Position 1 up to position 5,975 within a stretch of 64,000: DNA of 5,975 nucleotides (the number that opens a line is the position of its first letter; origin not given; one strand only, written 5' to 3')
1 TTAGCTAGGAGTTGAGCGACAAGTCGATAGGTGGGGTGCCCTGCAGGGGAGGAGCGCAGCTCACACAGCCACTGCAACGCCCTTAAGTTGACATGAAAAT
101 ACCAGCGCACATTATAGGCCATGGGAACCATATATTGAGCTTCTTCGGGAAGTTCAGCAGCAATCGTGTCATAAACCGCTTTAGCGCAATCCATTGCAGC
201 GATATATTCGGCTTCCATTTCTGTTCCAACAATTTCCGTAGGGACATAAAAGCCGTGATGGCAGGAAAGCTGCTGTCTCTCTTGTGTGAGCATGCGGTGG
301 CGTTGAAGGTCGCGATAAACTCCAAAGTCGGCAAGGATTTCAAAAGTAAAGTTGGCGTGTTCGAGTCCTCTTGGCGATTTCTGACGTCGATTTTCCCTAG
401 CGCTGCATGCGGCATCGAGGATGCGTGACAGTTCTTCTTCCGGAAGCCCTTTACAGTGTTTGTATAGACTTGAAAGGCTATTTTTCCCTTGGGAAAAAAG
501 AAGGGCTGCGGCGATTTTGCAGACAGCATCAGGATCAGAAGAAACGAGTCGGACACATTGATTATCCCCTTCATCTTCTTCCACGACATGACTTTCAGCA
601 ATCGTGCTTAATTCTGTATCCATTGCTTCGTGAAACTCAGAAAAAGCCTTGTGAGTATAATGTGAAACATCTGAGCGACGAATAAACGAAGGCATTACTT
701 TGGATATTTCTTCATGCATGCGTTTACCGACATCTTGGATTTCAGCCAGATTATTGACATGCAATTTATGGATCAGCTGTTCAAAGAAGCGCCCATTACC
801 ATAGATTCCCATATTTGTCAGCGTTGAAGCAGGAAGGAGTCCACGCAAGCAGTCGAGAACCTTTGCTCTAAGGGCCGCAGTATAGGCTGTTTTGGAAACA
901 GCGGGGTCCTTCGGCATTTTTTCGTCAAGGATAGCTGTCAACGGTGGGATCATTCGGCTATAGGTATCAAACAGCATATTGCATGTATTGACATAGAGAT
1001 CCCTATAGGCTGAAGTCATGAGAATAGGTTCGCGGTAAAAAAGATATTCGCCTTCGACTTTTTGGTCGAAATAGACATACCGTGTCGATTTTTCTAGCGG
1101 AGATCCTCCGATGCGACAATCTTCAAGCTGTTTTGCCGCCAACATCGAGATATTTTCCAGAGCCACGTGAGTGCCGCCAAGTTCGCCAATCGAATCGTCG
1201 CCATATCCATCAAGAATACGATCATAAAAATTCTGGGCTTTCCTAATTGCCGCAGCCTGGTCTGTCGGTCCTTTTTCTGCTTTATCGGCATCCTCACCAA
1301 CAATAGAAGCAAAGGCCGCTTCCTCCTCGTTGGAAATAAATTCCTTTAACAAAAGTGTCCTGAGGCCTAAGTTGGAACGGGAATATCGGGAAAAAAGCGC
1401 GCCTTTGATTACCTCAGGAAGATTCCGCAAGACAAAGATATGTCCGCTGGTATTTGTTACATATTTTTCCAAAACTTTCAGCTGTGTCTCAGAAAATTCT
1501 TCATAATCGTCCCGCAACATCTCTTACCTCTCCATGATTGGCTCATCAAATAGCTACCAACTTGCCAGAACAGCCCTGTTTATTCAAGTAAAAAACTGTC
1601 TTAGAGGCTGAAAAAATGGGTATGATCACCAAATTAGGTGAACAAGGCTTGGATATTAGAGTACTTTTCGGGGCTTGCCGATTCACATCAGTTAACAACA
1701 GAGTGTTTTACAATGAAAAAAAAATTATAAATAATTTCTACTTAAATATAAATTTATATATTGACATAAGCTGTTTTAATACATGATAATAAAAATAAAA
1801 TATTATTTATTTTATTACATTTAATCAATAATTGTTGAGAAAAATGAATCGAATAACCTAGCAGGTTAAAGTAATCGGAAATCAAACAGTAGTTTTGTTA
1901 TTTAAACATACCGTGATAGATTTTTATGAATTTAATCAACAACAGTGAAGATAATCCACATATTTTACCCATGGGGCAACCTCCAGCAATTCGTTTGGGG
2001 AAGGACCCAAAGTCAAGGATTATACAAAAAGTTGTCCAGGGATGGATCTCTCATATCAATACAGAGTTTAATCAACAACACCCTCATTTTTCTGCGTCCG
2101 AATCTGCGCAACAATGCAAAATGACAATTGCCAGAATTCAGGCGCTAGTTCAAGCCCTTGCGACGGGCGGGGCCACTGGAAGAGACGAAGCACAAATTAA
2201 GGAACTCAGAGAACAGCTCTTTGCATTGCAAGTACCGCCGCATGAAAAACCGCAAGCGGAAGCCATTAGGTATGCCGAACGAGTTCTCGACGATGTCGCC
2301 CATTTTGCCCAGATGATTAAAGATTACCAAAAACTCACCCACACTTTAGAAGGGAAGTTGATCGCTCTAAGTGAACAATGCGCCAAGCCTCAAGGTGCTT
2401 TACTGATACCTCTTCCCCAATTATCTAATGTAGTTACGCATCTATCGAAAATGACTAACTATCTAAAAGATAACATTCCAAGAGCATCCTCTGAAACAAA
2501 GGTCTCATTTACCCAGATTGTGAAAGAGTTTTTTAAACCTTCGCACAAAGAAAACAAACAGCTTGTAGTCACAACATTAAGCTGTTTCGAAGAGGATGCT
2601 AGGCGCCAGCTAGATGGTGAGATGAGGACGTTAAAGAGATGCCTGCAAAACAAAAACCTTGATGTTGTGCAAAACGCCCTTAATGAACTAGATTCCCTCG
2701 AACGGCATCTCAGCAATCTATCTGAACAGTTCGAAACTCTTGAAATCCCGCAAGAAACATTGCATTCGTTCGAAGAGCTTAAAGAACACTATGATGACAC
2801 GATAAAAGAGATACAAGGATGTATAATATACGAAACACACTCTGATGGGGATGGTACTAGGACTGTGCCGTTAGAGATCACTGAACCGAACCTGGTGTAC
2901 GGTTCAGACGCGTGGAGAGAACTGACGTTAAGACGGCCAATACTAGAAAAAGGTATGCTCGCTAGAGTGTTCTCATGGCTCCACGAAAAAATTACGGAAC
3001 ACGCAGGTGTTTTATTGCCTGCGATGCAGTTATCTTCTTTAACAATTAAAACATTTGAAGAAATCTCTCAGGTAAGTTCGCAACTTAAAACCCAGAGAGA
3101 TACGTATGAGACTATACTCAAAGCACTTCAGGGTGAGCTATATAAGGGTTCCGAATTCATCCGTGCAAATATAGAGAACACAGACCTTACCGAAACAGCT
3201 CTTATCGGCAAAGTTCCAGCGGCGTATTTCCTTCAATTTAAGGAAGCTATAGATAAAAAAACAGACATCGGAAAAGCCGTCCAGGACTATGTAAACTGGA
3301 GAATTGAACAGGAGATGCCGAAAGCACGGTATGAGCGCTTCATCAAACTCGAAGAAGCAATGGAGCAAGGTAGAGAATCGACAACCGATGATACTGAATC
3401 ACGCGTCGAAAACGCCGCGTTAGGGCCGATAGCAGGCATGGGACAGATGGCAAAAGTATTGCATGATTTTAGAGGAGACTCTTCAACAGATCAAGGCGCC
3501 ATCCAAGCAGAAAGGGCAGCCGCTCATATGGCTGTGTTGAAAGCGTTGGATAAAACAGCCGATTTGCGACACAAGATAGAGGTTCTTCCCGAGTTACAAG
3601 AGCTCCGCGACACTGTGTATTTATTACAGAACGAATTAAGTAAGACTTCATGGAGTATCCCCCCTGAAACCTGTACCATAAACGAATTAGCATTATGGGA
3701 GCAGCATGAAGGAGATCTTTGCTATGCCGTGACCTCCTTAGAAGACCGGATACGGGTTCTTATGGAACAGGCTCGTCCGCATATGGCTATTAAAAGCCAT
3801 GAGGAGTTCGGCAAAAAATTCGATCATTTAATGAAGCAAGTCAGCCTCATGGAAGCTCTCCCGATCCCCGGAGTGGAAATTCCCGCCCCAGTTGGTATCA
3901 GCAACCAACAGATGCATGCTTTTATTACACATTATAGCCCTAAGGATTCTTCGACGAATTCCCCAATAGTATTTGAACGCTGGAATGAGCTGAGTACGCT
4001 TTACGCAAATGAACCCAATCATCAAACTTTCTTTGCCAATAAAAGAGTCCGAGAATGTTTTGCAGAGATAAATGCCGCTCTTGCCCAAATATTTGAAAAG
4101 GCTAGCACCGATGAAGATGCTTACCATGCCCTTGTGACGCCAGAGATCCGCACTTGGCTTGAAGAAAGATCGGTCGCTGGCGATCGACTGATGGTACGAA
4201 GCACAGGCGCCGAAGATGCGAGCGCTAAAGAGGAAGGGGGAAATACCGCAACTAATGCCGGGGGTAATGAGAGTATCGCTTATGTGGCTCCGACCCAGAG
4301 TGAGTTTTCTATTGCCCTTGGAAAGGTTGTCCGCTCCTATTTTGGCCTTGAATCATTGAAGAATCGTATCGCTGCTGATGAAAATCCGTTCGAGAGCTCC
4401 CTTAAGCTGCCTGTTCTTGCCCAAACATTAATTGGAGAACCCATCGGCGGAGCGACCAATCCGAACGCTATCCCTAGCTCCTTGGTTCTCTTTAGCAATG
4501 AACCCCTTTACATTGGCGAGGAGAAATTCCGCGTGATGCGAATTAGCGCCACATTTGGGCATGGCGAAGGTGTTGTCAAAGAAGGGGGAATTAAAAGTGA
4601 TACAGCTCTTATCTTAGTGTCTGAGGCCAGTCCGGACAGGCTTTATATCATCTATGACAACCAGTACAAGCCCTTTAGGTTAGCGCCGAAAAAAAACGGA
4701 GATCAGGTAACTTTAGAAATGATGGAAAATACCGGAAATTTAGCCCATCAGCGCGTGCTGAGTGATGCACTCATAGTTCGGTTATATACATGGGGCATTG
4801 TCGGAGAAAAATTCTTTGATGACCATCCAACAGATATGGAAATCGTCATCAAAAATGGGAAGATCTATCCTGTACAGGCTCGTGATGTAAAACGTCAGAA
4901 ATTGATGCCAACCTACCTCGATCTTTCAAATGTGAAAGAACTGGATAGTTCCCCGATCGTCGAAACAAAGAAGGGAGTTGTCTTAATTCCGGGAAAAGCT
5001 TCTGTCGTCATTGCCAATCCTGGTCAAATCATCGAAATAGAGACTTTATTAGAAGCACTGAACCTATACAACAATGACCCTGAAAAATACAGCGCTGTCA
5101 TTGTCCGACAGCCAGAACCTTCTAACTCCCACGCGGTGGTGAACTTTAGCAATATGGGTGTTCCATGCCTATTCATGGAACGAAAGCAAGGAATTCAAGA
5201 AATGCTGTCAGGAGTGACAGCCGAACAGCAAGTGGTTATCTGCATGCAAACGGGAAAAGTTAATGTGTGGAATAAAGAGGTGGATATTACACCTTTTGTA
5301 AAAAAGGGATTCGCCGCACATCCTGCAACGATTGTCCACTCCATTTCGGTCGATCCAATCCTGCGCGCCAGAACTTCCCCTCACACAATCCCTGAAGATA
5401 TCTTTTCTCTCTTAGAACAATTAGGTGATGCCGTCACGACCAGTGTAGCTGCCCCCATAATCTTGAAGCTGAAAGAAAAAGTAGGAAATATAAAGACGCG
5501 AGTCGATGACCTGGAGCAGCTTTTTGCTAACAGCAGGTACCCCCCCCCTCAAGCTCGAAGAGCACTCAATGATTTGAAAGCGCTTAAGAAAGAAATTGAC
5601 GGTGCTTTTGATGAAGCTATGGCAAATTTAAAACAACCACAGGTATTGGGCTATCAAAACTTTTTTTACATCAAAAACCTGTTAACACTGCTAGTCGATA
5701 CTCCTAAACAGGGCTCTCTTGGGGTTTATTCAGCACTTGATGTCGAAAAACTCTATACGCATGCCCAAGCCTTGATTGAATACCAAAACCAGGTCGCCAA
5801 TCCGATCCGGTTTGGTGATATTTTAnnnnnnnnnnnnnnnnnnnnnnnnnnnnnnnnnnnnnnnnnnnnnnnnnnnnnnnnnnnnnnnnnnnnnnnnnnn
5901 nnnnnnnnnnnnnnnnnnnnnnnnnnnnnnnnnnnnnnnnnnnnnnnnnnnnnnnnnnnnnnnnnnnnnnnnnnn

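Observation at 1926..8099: Giant 2057-aa protein embedding a PpsA/rifampin-phosphotransferase-like ATP-grasp plus phosphohistidine swivel module between a coiled-coil N-terminus and HEAT-like C-terminus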

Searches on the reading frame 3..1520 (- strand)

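Call 17: search_protein_families(library=pfam, proteins=[window:3-1520:-], max_evalue=0.001)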
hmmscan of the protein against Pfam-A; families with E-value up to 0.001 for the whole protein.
window:3-1520:- (506 aa): 1 family
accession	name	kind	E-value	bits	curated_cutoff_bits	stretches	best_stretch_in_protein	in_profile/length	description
PF02511.20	Thy1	-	1.2e-44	152.8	24.8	2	328-504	5-180/191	Thymidylate synthase complementing protein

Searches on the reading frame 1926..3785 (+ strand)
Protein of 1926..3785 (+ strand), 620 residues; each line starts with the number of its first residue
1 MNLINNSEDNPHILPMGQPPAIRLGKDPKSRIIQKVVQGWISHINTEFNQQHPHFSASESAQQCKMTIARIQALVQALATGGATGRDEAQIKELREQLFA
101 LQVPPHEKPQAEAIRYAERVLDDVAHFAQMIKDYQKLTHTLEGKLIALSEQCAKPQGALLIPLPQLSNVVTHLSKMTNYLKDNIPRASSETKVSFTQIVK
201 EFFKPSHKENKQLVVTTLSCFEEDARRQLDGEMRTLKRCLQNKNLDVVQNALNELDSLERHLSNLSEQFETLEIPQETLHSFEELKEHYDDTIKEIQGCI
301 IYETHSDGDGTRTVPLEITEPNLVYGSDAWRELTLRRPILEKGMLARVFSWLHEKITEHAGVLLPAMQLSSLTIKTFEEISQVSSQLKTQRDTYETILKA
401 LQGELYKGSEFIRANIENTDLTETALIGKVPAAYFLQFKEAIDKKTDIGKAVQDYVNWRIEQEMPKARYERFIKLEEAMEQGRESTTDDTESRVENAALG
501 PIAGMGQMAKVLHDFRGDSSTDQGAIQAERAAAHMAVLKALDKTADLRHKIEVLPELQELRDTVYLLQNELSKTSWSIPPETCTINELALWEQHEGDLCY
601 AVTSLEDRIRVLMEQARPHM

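Call 53: search_solved_structures(query=window:1926-3785:+, max_evalue=10)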
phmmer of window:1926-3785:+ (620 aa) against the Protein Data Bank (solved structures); distinct sequences matched with E-value up to 10: 3.
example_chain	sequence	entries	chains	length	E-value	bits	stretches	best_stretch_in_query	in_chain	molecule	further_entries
6pdq_A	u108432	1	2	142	0.29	13.2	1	231-333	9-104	Ancestral Effector Caspase-3/6/7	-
3r2w_A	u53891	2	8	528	0.62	12.1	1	168-247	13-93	UTP--glucose-1-phosphate uridylyltransferase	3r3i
7wu7_3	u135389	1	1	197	1.1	11.3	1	239-294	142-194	Prefoldin subunit 3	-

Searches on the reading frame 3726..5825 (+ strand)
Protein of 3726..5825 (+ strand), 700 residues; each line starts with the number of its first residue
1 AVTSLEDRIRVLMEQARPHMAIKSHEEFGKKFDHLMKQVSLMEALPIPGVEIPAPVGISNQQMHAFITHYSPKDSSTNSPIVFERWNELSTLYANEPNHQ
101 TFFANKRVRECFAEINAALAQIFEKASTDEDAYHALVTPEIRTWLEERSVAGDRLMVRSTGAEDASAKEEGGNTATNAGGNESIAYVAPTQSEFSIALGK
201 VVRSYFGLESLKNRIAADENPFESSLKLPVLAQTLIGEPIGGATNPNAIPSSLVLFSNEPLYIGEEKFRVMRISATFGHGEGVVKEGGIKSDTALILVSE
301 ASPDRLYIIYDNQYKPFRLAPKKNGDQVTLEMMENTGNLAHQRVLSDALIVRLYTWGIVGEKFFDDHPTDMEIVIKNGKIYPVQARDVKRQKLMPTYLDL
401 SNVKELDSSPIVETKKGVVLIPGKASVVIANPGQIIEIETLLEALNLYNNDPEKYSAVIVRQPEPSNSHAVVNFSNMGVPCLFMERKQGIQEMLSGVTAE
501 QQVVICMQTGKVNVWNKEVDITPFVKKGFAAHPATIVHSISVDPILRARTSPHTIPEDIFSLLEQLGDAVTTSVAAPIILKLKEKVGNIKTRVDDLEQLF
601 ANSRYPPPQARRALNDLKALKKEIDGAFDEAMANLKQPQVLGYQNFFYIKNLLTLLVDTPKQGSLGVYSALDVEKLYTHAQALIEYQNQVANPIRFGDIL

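Call 6: search_solved_structures(query=window:3726-5825:+, max_evalue=1, show_alignments=3)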
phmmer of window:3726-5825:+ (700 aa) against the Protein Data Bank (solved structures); distinct sequences matched with E-value up to 1: 0.
